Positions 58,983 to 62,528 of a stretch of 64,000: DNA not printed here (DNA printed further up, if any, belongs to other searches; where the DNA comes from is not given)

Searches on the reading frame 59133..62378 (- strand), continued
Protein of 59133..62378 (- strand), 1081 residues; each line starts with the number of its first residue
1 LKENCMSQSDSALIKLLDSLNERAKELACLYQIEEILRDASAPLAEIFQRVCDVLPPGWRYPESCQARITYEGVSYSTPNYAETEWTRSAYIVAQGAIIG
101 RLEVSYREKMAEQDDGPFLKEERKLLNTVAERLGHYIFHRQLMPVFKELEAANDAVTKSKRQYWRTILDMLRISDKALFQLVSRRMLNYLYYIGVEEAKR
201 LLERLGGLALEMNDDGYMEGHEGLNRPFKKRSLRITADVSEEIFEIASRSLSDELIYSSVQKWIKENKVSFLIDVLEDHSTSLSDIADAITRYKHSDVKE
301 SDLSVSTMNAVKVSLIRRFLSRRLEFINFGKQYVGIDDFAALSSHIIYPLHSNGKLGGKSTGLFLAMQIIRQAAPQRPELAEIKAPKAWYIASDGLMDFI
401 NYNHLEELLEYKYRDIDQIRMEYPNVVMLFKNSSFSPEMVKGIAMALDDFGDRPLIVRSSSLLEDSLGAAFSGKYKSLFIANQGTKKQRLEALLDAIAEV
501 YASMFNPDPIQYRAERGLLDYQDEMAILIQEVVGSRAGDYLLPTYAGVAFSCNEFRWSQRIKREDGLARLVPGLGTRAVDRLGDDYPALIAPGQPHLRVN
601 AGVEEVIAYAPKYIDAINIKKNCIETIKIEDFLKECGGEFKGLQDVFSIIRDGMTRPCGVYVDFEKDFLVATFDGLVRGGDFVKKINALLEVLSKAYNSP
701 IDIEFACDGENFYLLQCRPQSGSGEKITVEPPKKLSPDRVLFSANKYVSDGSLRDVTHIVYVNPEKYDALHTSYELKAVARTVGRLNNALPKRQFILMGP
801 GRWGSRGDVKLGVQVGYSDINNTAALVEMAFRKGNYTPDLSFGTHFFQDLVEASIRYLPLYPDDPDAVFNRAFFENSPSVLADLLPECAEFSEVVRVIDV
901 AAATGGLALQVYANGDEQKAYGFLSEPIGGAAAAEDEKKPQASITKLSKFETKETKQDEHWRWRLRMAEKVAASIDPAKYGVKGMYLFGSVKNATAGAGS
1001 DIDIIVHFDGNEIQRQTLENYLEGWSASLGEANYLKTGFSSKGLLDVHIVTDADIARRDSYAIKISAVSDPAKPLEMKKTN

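Call 12: find_related_loci(query=A1, collection=genome_contigs, flank=8000)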
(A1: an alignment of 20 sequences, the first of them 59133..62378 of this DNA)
Query A1 (1081 aa) in genome_contigs; peptide patterns used: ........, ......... (x = any residue, [..] = any of these).
600 stretches matched a pattern (row limit reached: there are more); 547 encode a relative of the query (tblastn E <= 1e-3); the best 80 are kept; 80 distinct loci.
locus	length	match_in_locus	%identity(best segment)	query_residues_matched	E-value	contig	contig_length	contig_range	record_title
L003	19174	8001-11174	56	10-1078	0e+0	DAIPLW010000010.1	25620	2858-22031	MAG TPA_asm: bacterium isolate CTOTU29523 NODE_1180_length_25620_cov_6.081518, whole genome shotgun sequence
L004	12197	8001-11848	53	16-1077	0e+0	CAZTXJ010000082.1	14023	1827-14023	MAG TPA_asm: uncultured Calditrichaceae bacterium isolate binchicken_co163_344 genome assembly, contig: NODE_6573_length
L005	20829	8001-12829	53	16-1079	0e+0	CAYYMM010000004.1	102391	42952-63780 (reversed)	MAG TPA_asm: uncultured bacterium isolate binchicken_co20_385 genome assembly, contig: NODE_527_length_102391_cov_5.9817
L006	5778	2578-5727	52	16-1080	0e+0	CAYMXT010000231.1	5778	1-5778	MAG TPA_asm: uncultured Planctomycetales bacterium isolate binchicken_co16_147 genome assembly, contig: NODE_22812_lengt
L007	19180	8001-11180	52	3-1079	0e+0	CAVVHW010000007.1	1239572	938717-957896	MAG: uncultured Acidobacteriaceae bacterium isolate MFD01633.bin.1.224 genome assembly, contig: contig_23127, whole geno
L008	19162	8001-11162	52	16-1081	0e+0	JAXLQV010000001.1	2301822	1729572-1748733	MAG: Thermoanaerobaculia bacterium isolate STL-ACI12 C1.273.fa-1, whole genome shotgun sequence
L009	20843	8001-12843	51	6-1081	0e+0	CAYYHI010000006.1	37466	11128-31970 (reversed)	MAG TPA_asm: uncultured bacterium isolate binchicken_co100_320 genome assembly, contig: NODE_1588_length_37466_cov_5.496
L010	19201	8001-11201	50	6-1081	0e+0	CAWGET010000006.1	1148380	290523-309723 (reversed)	MAG: uncultured Melioribacteraceae bacterium isolate MFD01721.bin.1.80 genome assembly, contig: contig_39562, whole geno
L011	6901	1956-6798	51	5-1076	0e+0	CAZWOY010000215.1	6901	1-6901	MAG TPA_asm: uncultured bacterium isolate SRP141376_co4_90 genome assembly, contig: NODE_17687_length_6901_cov_5.356120,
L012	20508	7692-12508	52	15-1077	0e+0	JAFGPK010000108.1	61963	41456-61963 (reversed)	MAG: Candidatus Fermentibacteraceae bacterium isolate Zod_Metabat.684 k87_10387833, whole genome shotgun sequence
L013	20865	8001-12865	52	10-1080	0e+0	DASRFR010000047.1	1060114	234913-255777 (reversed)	MAG TPA_asm: Terriglobales bacterium isolate SMAG_U10037 k141_1571179, whole genome shotgun sequence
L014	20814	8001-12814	52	17-1078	0e+0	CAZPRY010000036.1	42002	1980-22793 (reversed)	MAG TPA_asm: uncultured bacterium isolate SRP178699_co1_642 genome assembly, contig: NODE_861_length_42002_cov_9.292822,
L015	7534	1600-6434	53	6-1075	0e+0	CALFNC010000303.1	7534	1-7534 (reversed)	MAG TPA_asm: uncultured Acidobacteria bacterium isolate ERR1035437_bin.117_CONCOCT_v1.1_MAG genome assembly, contig: ERZ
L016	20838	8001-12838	53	6-1077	0e+0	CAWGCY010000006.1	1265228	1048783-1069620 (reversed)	MAG: Thermoanaerobaculia bacterium isolate MFD05942.bin.1.16 genome assembly, contig: contig_20480, whole genome shotgun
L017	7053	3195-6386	52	3-1081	0e+0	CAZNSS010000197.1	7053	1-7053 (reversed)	MAG TPA_asm: uncultured Holophagales bacterium isolate binchicken_co197_117 genome assembly, contig: NODE_21235_length_7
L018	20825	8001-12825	51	1-1075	0e+0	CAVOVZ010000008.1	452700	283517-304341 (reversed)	MAG: Terriglobia bacterium isolate MFD00032.bin.1.110 genome assembly, contig: contig_11422, whole genome shotgun sequen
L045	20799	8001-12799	50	16-1076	0e+0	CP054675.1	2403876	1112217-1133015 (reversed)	MAG: Candidatus Tepidiaquacella proteinivora isolate Ch128a chromosome, complete genome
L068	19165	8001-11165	50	4-1075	0e+0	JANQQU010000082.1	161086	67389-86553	MAG: Calditrichia bacterium isolate IP29b_bin.38 k99_964960, whole genome shotgun sequence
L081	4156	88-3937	50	16-1075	0e+0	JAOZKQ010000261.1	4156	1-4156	MAG: Bacteroidales bacterium isolate GMC10.concoct.13_sub NODE_35721_length_4156_cov_39.315777, whole genome shotgun seq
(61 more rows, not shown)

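Call 36: find_encoding_contigs(protein=P0004, flank=10000, max_places=2)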
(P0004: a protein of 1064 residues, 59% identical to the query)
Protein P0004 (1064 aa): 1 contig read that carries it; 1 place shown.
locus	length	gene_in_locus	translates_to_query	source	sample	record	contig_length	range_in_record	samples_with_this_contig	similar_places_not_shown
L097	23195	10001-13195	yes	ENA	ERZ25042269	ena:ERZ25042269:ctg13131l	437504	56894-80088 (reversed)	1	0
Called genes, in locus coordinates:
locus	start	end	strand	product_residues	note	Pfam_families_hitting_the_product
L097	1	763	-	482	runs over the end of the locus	PF00266:Aminotran_5 (weak), PF00282:Pyridoxal_deC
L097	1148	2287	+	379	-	PF05684:DUF819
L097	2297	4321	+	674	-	PF03417:AAT (weak)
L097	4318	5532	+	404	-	-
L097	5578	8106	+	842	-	PF01804:Penicil_amidase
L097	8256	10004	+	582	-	PF01326:PPDK_N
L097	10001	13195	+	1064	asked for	PF01326:PPDK_N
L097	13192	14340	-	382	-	-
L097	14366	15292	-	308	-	PF00149:Metallophos (weak)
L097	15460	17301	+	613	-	PF02310:B12-binding, PF04055:Radical_SAM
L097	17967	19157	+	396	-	PF00009:GTP_EFTU, PF03144:GTP_EFTU_D2, PF03143:GTP_EFTU_D3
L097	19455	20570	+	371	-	PF02073:Peptidase_M29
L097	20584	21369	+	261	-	PF00156:Pribosyltran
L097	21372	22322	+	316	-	PF02729:OTCace_N, PF00185:OTCace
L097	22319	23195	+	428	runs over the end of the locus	PF01979:Amidohydro_1, PF12890:DHOase, PF07969:Amidohydro_3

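Call 43: search_solved_structures(query=window:59133-62378:-, max_evalue=0.01)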
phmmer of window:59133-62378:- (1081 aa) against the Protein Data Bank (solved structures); distinct sequences matched with E-value up to 0.01: 4.
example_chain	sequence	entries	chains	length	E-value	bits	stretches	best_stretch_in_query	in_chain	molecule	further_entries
5hv6_A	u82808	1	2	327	9.3e-05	23.7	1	405-541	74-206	Phosphoenolpyruvate synthase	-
5fbs_A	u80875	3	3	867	0.00065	20.9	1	405-541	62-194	Phosphoenolpyruvate synthase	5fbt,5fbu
5hv2_A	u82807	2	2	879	0.00066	20.9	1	405-541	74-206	Phosphoenolpyruvate synthase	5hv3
5hv1_A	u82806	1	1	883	0.00067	20.8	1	405-541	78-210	Phosphoenolpyruvate synthase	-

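Call 51: search_protein_families(library=pfam, proteins=[P0008], max_evalue=1)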
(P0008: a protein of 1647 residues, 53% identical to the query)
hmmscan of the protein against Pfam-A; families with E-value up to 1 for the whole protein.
P0008 (1647 aa): 4 families
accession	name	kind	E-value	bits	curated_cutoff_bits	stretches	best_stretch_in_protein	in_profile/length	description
PF01326.24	PPDK_N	-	4.5e-95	319.1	27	2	933-1312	3-322/328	Pyruvate phosphate dikinase, AMP/ATP-binding domain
PF01909.29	NTP_transf_2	-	4.3e-08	33.9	21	1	1544-1610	13-63/93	Nucleotidyltransferase domain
PF18765.7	Polbeta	-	2e-06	28.3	26.9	1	1547-1585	11-48/93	Polymerase beta, Nucleotidyltransferase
PF22600.2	MTPAP-like_central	-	0.0095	16.5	27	1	1529-1580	20-70/139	Poly(A) RNA polymerase, mitochondrial-like, central palm domain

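Call 56: find_encoding_contigs(protein=P0005, flank=8000, max_places=2)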
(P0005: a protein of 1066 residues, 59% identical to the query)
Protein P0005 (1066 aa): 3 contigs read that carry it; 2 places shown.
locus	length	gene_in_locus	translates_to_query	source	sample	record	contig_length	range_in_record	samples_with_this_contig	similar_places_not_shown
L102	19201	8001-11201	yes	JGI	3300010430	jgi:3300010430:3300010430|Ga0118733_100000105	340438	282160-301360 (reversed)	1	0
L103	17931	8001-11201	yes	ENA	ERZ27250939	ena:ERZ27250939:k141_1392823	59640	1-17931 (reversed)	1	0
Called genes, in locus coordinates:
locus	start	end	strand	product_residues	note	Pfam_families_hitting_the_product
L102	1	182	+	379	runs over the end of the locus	PF05684:DUF819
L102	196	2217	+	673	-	PF03417:AAT (weak)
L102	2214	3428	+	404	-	-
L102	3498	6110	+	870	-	PF01804:Penicil_amidase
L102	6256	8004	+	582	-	PF01326:PPDK_N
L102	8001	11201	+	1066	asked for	PF01326:PPDK_N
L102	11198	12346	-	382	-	-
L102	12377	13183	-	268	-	-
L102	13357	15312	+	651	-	PF02310:B12-binding, PF04055:Radical_SAM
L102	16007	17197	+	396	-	PF00009:GTP_EFTU, PF03144:GTP_EFTU_D2, PF03143:GTP_EFTU_D3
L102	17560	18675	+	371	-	PF02073:Peptidase_M29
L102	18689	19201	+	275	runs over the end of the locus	PF00156:Pribosyltran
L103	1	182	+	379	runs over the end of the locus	PF05684:DUF819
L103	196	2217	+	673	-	PF03417:AAT (weak)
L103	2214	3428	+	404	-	-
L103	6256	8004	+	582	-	PF01326:PPDK_N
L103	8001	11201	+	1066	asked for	PF01326:PPDK_N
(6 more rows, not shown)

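Call 57: find_encoding_contigs(protein=P0003, flank=8000, max_places=2)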
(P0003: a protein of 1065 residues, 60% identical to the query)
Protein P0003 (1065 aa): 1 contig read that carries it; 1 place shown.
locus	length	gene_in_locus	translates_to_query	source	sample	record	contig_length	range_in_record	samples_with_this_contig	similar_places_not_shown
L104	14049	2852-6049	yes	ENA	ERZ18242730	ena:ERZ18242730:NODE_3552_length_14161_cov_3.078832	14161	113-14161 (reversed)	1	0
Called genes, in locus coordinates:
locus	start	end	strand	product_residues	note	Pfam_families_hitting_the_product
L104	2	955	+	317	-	?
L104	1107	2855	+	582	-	PF01326:PPDK_N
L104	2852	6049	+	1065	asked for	PF01326:PPDK_N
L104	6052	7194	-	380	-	-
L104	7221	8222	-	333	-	PF00149:Metallophos (weak)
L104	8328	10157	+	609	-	PF02310:B12-binding, PF04055:Radical_SAM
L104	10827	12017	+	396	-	PF00009:GTP_EFTU, PF03144:GTP_EFTU_D2, PF03143:GTP_EFTU_D3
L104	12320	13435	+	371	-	PF02073:Peptidase_M29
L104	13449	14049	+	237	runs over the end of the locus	?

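Call 72: predict_structure(alignment_id=A1)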
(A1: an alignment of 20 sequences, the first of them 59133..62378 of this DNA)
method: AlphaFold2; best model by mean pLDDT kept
length: 1081 residues; sequences in the alignment: 20
mean_pLDDT: 74.1   pTM: 0.55
mean pLDDT of the five models: 74.1, 72.4, 71.4, 70.5, 67.4
residues with pLDDT >= 90: 150; 70-90: 611; 50-70: 177; < 50: 143
segments of 3 or more residues with pLDDT < 50: 1-7, 156-159, 209-232, 468-474, 553-566, 572-601, 722-725, 805-814, 833-835, 839-845, 930-957, 1067-1069
pLDDT, mean of each block of 10 residues (from residue 1): 43 72 83 85 87 90 91 88 88 80 90 77 87 83 70 53 73 73 83 83 66 38 32 64 86 81 74 78 86 78 78 87 80 89 89 77 86 90 89 89 82 60 72 90 91 80 52 50 80 87 66 54 73 86 74 44 46 43 36 33 58 75 78 88 84 79 83 70 82 82 79 78 52 76 76 86 84 77 79 82 48 51 78 50 50 68 81 90 88 91 88 76 80 39 32 46 87 90 88 67 91 93 91 79 86 77 60 78 41
secondary structure, 60 per line:
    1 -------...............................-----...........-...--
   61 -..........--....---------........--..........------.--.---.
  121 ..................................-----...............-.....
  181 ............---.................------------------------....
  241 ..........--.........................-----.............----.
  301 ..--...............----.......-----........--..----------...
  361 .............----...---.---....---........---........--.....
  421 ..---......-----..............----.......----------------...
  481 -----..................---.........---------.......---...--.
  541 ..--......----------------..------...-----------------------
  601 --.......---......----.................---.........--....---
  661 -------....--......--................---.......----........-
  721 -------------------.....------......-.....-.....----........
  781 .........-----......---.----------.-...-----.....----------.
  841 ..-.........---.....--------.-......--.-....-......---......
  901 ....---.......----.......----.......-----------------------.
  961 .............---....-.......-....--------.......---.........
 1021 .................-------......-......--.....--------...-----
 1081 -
elements in order (helices of 4 or more, strands of 3 or more residues): H8-38 H44-54 E65-71 E74-77 E87-94 E97-106 H120-154 H160-174 H176-192 H196-212 H237-250 H253-277 H283-295 H305-319 H324-330 H336-343 H358-373 E388-391 H395-402 H406-413 H416-422 H426-431 H437-450 E455-461 E478-480 H486-503 H507-515 E525-531 E535-537 E540-542 E545-550 H603-609 E613-618 E623-628 H629-639 H643-646 E647-651 E654-657 E668-671 H674-679 H682-697 E701-707 E712-719 E740-744 E751-756 E758-762 H764-768 H773-789 E795-800 E825-829 H844-852 E856-860 H871-876 H881-884 H886-891 E895-899 H900-904 E908-914 E919-925 H930-936 H960-973 H977-980 E982-988 H990-993 E1002-1008 H1012-1037 E1045-1050 H1052-1057 H1060-1064 E1073-1075
